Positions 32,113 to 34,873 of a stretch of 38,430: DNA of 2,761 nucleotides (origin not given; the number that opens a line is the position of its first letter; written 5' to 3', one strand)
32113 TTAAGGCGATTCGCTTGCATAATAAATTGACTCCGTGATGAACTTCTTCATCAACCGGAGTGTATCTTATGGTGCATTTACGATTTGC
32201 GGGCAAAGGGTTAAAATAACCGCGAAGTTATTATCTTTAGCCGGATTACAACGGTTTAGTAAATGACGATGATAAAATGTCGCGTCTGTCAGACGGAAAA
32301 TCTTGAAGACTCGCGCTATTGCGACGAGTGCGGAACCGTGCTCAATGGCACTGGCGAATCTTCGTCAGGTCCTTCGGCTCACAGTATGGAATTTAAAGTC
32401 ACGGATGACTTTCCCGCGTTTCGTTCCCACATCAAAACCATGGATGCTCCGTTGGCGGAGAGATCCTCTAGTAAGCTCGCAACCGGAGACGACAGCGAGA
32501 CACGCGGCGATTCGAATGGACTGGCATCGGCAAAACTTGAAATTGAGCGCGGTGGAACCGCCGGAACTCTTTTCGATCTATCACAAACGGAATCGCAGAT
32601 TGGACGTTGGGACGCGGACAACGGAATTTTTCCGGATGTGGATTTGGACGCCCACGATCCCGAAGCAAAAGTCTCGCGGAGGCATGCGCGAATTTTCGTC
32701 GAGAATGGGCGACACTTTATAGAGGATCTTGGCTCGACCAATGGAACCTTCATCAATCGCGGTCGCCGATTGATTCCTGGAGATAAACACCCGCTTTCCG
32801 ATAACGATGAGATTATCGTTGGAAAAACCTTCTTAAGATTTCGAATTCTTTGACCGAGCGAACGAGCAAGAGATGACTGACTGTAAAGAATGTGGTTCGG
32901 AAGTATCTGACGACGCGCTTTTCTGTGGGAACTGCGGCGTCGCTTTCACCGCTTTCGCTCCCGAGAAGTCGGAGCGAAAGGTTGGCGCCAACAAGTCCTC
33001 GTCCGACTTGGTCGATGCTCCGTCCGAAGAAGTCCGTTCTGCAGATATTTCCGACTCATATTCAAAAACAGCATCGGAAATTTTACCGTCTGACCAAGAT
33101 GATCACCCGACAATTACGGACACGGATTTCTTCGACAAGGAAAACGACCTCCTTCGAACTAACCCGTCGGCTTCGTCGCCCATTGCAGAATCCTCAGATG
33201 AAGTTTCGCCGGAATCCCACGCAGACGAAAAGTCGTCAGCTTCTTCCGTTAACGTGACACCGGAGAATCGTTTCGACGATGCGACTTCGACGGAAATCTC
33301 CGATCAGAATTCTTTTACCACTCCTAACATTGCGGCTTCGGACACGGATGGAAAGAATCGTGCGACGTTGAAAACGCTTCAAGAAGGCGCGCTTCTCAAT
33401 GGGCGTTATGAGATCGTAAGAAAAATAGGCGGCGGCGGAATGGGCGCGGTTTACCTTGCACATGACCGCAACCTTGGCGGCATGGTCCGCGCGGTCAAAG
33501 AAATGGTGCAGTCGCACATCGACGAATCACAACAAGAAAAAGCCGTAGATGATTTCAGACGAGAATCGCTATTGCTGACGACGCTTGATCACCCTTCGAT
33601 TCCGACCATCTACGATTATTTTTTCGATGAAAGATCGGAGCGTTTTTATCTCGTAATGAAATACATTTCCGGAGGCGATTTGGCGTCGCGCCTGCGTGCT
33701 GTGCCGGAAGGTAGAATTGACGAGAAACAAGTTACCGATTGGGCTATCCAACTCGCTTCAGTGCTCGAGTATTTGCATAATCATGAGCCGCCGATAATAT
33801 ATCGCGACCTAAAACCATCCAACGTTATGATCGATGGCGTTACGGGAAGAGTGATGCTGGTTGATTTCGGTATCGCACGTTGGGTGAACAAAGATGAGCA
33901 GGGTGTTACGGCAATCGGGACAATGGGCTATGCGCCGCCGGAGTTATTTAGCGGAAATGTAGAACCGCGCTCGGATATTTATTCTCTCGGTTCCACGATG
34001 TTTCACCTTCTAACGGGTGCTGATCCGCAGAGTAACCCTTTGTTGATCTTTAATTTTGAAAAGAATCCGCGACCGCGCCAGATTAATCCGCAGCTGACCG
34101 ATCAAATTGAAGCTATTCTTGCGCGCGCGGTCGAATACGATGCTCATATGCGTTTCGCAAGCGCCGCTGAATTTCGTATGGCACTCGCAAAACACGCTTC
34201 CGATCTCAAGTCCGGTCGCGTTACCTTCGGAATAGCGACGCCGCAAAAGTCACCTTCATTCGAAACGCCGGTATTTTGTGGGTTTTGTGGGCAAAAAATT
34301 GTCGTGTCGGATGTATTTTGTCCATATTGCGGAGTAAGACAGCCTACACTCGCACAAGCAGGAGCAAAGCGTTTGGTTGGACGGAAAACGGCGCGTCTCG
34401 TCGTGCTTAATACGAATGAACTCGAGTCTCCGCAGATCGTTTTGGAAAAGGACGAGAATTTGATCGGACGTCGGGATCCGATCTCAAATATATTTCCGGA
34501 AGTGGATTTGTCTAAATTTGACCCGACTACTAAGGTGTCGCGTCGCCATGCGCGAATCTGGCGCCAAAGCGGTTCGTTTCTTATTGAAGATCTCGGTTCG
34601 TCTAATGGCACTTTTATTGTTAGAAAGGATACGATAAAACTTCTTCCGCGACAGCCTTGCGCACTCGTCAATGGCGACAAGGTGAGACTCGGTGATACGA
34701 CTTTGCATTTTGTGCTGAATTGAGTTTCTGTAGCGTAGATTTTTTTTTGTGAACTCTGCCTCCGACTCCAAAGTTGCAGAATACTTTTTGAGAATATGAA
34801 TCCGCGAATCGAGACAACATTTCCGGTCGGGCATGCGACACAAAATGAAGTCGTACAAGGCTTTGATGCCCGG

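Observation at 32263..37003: Compact phosphothreonine-signalling operon (ZnR-FHA, ZnR-kinase-ZnR-FHA, RDD, FHA-GAF-PP2C) with no recognisable output, divergent from an ABC exporter operon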

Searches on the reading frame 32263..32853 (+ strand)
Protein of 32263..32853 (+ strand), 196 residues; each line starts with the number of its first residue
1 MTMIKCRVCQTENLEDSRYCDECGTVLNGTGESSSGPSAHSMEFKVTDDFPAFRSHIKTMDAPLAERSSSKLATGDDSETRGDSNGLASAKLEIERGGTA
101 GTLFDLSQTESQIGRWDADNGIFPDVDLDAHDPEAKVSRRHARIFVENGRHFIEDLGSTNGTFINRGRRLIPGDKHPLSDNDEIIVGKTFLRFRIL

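Call 3: search_protein_families(library=pfam, proteins=[window:32263-32853:+], max_evalue=0.01)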
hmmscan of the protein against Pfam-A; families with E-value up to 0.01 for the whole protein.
window:32263-32853:+ (196 aa): 4 families
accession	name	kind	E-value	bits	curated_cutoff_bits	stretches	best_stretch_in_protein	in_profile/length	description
PF00498.31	FHA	-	2.2e-16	60.5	20.7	1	124-187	7-67/67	FHA domain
PF16697.10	Yop-YscD_cpl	-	1.8e-07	31.7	33.2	1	96-193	4-90/94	Inner membrane component of T3SS, cytoplasmic domain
PF13240.11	Zn_Ribbon_1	-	3.7e-05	23.8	25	1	5-26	1-22/23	zinc-ribbon domain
PF12773.13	DZR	-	0.0005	20.6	27.3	1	6-28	1-23/45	Double zinc ribbon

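Call 85: search_protein_families(library=ncbifam, proteins=[window:32263-32853:+], max_evalue=0.00001)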
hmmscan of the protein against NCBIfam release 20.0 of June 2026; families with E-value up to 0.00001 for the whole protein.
window:32263-32853:+ (196 aa): 4 families
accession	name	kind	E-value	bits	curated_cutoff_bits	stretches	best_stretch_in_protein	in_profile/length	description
NF049868.1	FhaB_Rv0019c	equivalog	1.8e-15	57.4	125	1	69-192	46-157/158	FHA domain-containing protein FhaB/FipA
NF041660.2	oxygluDhInhib_OdhI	equivalog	4.8e-14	52.3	200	1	66-192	13-126/130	oxoglutarate dehydrogenase inhibitor Odhl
TIGR03354.1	VI_FHA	hypoth_equivalog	3.7e-12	46.8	120.25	1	120-195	28-103/420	type VI secretion system-associated FHA domain protein TagH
NF052573.1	HisKinEspAMyxo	equivalog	2.8e-06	25.7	1400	1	99-169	36-97/755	serine histidine kinase EspA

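Call 86: search_protein_families(library=padloc, proteins=[window:32263-32853:+], max_evalue=0.001)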
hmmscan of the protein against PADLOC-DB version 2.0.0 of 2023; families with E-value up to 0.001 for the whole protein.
window:32263-32853:+ (196 aa): 0 families

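Call 92: search_solved_structures(query=window:32263-32853:+, max_evalue=0.001)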
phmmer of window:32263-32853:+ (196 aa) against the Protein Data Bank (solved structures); distinct sequences matched with E-value up to 0.001: 14.
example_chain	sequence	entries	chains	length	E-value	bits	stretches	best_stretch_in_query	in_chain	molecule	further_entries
5a8i_A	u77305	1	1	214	1.3e-10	44.8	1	133-188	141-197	ARNA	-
8s05_C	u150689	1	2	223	1.5e-10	44.6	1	133-188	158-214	Conserved protein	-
8p5r_G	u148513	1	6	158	1.5e-10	44.6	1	57-193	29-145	Glycogen accumulation regulator GarA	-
6i2p_D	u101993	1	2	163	4.1e-10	43.2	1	75-193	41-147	Glycogen accumulation regulator GarA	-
2kfu_A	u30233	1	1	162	4.1e-10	43.2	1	75-193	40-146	Rv1827 pThr 22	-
6i2q_B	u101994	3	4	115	4.4e-10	43.1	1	88-193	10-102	Glycogen accumulation regulator GarA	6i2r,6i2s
7rj3_A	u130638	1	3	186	5.4e-10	42.8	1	75-193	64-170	Glycogen accumulation regulator GarA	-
2kkl_A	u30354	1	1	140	9.7e-10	42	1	81-193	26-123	Uncharacterized protein Mb1858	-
2kb3_A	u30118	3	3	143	5.3e-09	39.5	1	73-193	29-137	Oxoglutarate dehydrogenase inhibitor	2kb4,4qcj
8p5x_G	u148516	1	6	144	5.4e-09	39.5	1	73-193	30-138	Oxoglutarate dehydrogenase inhibitor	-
1uht_A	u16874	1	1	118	0.00015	25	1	134-188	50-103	expressed protein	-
6hc1_A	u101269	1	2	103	0.00055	23.2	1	125-193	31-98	GGDEF domain protein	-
6hc0_B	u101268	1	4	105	0.00057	23.1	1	125-193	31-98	GGDEF domain protein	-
3gqs_A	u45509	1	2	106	0.00082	22.6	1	133-190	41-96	Adenylate cyclase-like protein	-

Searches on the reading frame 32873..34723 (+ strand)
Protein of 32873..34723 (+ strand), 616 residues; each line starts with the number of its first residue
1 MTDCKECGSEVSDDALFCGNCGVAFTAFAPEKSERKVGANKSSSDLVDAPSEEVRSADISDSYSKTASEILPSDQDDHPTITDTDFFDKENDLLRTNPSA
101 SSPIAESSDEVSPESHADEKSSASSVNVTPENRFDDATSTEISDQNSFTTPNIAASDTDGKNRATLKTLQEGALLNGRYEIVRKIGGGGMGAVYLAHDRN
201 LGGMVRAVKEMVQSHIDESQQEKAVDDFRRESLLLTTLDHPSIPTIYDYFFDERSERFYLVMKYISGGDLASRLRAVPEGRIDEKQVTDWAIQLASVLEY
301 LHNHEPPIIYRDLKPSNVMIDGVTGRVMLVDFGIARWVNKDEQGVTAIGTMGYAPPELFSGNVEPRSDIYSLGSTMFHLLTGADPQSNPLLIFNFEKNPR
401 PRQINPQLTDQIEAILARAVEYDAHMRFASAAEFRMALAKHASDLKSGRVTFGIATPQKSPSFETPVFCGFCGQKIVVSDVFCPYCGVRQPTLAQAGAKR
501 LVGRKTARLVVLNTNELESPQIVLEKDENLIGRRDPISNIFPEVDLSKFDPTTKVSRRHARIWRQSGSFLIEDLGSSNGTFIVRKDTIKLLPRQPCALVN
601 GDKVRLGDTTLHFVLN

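Call 3: search_protein_families(library=pfam, proteins=[window:32873-34723:+], max_evalue=0.01)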
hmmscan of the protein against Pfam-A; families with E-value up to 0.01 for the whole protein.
window:32873-34723:+ (616 aa): 11 families
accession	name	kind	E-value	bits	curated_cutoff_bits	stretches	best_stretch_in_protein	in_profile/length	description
PF00069.31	Pkinase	-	3.4e-44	151.6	31.7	1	179-387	1-198/263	Protein kinase domain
PF07714.23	PK_Tyr_Ser-Thr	-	1.4e-26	93.8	23.1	1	181-427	3-248/258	Protein tyrosine and serine/threonine kinase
PF00498.31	FHA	-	1e-12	48.7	20.7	1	531-607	3-67/67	FHA domain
PF13240.11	Zn_Ribbon_1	-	1.7e-08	34.4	25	2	4-22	2-20/23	zinc-ribbon domain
PF13248.11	Zn_ribbon_3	-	4.1e-08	32.9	27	2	1-23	2-24/26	zinc-ribbon domain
PF12773.13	DZR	-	1.5e-06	28.7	27.3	1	4-22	27-45/45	Double zinc ribbon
PF03109.22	ABC1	-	4.4e-06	26.4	22.9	1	200-342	92-221/244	ABC1 atypical kinase-like domain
PF01636.29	APH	-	2.1e-05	24.8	23.2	0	290-337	146-199/239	Phosphotransferase enzyme family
PF17032.10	Zn_ribbon_15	-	0.00049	21.3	28.9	0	2-22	53-73/73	zinc-ribbon family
PF16697.10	Yop-YscD_cpl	-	0.0076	16.9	33.2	0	553-614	34-91/94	Inner membrane component of T3SS, cytoplasmic domain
PF10571.15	UPF0547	-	0.0086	16.6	29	0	4-25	3-24/26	Uncharacterised protein family UPF0547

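Call 85: search_protein_families(library=ncbifam, proteins=[window:32873-34723:+], max_evalue=0.00001)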
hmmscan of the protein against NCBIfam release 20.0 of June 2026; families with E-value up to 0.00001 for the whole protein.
window:32873-34723:+ (616 aa): 16 families
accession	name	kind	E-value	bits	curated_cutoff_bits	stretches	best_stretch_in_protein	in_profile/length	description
NF033483.0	PknB_PASTA_kin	equivalog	4.2e-57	194.4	450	1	172-446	2-273/563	Stk1 family PASTA domain-containing Ser/Thr kinase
NF047741.1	antiphage_MADS6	equivalog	2.6e-42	145.1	460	2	106-304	429-610/612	methylation-associated defense system protein kinase MAD6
NF038150.1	lanthi_synth_IV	equivalog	6.3e-38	130.6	650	1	138-417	149-433/851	class IV lanthionine synthetase LanL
NF052427.1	StpK7MSMEG_1200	equivalog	5.1e-34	117.7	900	1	177-444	7-270/601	serine/threonine protein kinase StpK7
NF009651.0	PRK13184.1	equivalog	9.9e-24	83.3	839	1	177-441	2-290/932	serine/threonine-protein kinase PknD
NF033442.0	BREX_PglW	equivalog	1.1e-22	79.7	990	1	170-358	505-679/1391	BREX system serine/threonine kinase PglW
NF038151.1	lanthi_synth_III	equivalog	1.1e-20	73.7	575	1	146-382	191-425/833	class III lanthionine synthetase LanKC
TIGR03903.1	TOMM_kin_cyc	equivalog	2.8e-15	55.3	705.75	1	216-431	13-237/1267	TOMM system kinase/cyclase fusion protein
NF053615.1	SerThrKinAfsKStmc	equivalog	9.1e-14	51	1300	1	177-441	13-267/809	protein serine/threonine kinase AfsK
NF043056.1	T4SS_LegK1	equivalog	4e-13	48.8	550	1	137-375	40-279/516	Dot/Icm T4SS effector kinase LegK1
NF058632.1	SerThrKinPrkT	equivalog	1.5e-10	40.6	280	1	172-379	16-207/322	serine/threonine protein kinase PrkT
NF049868.1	FhaB_Rv0019c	equivalog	1.6e-10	41.2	125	1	506-612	65-157/158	FHA domain-containing protein FhaB/FipA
NF041660.2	oxygluDhInhib_OdhI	equivalog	3.9e-08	33.2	200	1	536-614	64-128/130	oxoglutarate dehydrogenase inhibitor Odhl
TIGR03354.1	VI_FHA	hypoth_equivalog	9.3e-07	29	120.25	1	519-612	16-100/420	type VI secretion system-associated FHA domain protein TagH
TIGR03724.2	arch_bud32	equivalog_domain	1.7e-06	27.7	125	1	229-343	41-139/193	KEOPS complex kinase/ATPase Bud32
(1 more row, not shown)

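Call 86: search_protein_families(library=padloc, proteins=[window:32873-34723:+], max_evalue=0.001)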
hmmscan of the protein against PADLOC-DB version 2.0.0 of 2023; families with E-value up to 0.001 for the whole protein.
window:32873-34723:+ (616 aa): 34 families (the best 25 are shown)
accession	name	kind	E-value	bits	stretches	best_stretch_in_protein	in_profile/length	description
PDLC04042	PD-T4-6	-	5.9e-61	204.7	1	172-446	4-277/292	-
PDLC04138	mad6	-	2.2e-58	196.7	1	167-442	39-314/659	mads_6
PDLC04053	PD-T4-6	-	1e-56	190.7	1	176-448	8-278/311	-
PDLC04044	PD-T4-6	-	7e-54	181.4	1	161-442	16-293/372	-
PDLC04054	PD-T4-6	-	2.3e-53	179.8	1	169-455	3-287/347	-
PDLC04045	PD-T4-6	-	4.4e-52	175.2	1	172-444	28-301/350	-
PDLC04060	PD-T4-6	-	1.7e-51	173.7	1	172-440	3-268/486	-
PDLC04047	PD-T4-6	-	5.2e-50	168.4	1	171-443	4-274/327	-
PDLC04061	PD-T4-6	-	2.2e-49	167.3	1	170-448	9-290/510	-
PDLC04043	PD-T4-6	-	2.7e-49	166.5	1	171-448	9-284/452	-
PDLC04057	PD-T4-6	-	4.2e-48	162.4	1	172-441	3-270/443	-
PDLC04062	PD-T4-6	-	8e-46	155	1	173-442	28-294/450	-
PDLC04052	PD-T4-6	-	1.6e-44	151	1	173-446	5-281/496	-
PDLC04041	PD-T4-6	-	3e-42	143.4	1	156-443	9-295/443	-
PDLC04051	PD-T4-6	-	8.9e-42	141.6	1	174-388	29-243/476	-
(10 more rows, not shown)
